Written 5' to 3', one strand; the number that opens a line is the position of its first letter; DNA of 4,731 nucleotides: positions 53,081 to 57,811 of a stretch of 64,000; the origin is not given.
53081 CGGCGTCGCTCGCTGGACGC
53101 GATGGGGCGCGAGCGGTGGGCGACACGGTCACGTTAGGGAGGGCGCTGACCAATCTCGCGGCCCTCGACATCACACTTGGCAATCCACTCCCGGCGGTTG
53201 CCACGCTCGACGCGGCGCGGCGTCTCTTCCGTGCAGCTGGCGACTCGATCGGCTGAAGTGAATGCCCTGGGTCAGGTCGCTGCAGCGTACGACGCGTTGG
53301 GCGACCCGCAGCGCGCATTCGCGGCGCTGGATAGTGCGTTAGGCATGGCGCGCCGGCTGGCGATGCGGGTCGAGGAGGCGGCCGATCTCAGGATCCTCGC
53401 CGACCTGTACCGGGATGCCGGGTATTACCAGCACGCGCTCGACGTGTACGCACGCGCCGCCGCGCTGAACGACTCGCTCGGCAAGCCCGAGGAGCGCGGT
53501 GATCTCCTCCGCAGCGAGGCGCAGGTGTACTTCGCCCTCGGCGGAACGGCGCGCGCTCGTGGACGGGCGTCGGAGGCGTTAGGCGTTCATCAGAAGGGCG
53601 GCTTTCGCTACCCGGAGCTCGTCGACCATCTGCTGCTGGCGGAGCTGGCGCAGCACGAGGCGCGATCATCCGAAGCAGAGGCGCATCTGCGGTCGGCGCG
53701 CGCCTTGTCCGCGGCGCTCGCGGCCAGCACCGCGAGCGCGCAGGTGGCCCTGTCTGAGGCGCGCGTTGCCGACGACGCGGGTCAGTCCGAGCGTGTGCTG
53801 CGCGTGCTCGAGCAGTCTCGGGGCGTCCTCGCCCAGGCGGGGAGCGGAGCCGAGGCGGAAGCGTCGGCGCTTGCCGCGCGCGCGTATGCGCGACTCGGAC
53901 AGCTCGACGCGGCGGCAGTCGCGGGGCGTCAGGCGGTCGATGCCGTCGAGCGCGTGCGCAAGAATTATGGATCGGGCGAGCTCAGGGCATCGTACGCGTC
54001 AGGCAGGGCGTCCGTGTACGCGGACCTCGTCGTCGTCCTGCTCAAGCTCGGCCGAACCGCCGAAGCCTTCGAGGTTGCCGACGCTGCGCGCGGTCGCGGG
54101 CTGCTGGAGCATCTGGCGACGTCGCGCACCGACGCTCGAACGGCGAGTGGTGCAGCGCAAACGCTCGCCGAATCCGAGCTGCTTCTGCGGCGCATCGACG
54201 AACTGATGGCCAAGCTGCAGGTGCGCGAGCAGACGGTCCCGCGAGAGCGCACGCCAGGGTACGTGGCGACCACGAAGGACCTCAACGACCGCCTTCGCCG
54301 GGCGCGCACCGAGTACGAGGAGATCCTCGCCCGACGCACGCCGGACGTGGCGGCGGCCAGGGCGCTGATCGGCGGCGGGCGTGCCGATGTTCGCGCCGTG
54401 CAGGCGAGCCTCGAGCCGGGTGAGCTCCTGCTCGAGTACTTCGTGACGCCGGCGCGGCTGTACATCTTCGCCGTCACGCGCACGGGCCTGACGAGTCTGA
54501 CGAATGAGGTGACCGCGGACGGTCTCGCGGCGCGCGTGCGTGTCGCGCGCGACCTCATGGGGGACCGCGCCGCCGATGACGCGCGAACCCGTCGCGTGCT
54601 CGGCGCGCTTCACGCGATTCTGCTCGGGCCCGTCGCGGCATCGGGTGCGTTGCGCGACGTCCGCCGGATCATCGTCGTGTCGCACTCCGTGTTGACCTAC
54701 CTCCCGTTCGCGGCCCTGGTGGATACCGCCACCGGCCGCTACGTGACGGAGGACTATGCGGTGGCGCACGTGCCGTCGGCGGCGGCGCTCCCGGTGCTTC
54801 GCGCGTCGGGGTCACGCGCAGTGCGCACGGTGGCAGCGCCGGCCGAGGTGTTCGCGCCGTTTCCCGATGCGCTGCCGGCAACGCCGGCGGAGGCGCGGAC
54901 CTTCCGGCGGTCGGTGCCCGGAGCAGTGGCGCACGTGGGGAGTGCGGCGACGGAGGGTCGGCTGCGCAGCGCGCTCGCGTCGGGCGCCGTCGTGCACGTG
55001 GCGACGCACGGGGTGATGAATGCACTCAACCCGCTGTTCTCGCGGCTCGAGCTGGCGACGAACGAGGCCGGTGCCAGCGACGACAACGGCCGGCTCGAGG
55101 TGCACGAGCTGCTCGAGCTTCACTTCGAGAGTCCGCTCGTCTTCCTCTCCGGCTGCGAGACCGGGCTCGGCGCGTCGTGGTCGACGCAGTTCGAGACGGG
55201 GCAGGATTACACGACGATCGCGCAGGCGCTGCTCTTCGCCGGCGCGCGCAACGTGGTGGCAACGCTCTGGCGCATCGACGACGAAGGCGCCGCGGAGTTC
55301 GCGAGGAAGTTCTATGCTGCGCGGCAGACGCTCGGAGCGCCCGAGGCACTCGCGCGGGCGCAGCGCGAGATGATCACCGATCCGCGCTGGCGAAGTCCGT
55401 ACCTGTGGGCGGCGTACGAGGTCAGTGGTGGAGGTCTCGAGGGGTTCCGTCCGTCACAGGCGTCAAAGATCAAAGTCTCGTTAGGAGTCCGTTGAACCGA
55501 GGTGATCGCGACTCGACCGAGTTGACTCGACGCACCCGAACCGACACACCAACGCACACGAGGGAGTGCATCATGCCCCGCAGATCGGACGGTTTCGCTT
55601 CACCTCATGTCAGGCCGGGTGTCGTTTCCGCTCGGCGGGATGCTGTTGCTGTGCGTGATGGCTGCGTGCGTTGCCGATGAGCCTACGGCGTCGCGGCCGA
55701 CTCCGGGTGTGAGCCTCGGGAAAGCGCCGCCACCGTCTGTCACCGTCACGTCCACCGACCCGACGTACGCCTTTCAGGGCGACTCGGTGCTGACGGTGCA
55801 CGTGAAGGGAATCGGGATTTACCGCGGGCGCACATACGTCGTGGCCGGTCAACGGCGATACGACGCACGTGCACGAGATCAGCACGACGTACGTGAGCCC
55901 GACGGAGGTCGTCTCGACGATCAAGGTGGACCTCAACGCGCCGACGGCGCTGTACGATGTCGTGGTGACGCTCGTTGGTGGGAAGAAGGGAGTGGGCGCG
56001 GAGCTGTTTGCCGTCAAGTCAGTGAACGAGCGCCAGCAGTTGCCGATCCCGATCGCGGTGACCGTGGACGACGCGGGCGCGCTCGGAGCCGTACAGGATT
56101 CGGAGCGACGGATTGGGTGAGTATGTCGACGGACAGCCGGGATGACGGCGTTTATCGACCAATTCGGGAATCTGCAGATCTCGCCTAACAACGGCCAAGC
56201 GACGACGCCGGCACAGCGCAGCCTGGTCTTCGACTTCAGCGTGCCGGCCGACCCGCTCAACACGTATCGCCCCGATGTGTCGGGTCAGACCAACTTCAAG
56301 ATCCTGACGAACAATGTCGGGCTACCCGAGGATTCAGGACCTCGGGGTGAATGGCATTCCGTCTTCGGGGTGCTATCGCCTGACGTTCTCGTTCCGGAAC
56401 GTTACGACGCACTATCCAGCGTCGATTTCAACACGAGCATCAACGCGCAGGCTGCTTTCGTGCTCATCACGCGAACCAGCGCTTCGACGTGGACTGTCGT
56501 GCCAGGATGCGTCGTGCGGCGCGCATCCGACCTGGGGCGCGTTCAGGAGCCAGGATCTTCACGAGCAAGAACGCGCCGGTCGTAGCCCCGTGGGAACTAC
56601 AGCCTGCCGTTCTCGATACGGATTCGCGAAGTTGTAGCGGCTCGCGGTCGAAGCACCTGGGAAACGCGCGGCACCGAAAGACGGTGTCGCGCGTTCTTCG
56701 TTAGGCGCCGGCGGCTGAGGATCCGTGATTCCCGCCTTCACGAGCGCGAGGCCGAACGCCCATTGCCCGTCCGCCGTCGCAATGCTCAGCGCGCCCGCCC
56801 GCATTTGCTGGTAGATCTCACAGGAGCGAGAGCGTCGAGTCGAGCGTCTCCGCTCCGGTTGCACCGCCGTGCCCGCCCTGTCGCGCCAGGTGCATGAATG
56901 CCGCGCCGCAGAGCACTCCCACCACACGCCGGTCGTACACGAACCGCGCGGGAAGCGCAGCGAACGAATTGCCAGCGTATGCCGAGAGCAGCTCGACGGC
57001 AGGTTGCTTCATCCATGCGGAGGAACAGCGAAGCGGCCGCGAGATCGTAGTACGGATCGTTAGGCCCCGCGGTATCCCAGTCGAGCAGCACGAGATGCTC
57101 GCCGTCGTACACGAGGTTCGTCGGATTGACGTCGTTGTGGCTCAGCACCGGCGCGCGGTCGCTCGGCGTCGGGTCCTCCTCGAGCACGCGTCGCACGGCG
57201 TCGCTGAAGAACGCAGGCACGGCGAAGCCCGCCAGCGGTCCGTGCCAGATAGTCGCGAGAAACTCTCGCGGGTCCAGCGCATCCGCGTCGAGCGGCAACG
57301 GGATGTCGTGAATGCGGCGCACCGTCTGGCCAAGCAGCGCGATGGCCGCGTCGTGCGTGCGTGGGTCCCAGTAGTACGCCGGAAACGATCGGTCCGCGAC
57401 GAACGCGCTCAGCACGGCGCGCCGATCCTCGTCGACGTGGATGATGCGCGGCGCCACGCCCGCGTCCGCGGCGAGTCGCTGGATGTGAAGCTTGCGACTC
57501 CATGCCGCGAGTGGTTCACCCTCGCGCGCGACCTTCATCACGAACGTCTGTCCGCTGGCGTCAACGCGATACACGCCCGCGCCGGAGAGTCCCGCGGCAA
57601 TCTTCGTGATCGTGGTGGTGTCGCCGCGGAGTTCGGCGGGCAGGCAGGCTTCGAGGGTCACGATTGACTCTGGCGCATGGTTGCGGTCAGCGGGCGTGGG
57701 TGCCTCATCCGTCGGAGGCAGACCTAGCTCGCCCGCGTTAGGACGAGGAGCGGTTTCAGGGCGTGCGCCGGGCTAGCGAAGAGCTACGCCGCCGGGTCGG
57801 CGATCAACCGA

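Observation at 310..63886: Hyper-abundant dispersed octamer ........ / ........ (about one copy per kb)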

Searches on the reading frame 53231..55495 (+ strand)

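Call 12: search_protein_families(library=pfam, proteins=[window:53231-55495:+])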
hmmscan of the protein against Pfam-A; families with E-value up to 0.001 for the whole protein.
window:53231-55495:+ (754 aa): 2 families
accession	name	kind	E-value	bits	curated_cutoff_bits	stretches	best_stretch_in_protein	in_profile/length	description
PF12770.12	CHAT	-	2.2e-53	182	24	1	455-733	2-288/289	CHAT domain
PF13424.12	TPR_12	-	0.00097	19.7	30.1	1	11-79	4-74/77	Tetratricopeptide repeat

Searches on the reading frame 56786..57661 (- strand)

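Call 13: search_protein_families(library=pfam, proteins=[window:56786-57661:-])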
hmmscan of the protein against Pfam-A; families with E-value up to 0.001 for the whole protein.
window:56786-57661:- (291 aa): 2 families
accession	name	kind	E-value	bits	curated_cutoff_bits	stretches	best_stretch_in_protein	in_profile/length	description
PF01636.29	APH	-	7.2e-20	72.2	23.2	1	17-230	1-229/239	Phosphotransferase enzyme family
PF01633.27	Choline_kinase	-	0.00069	19.5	29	0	172-208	163-201/300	Choline/ethanolamine kinase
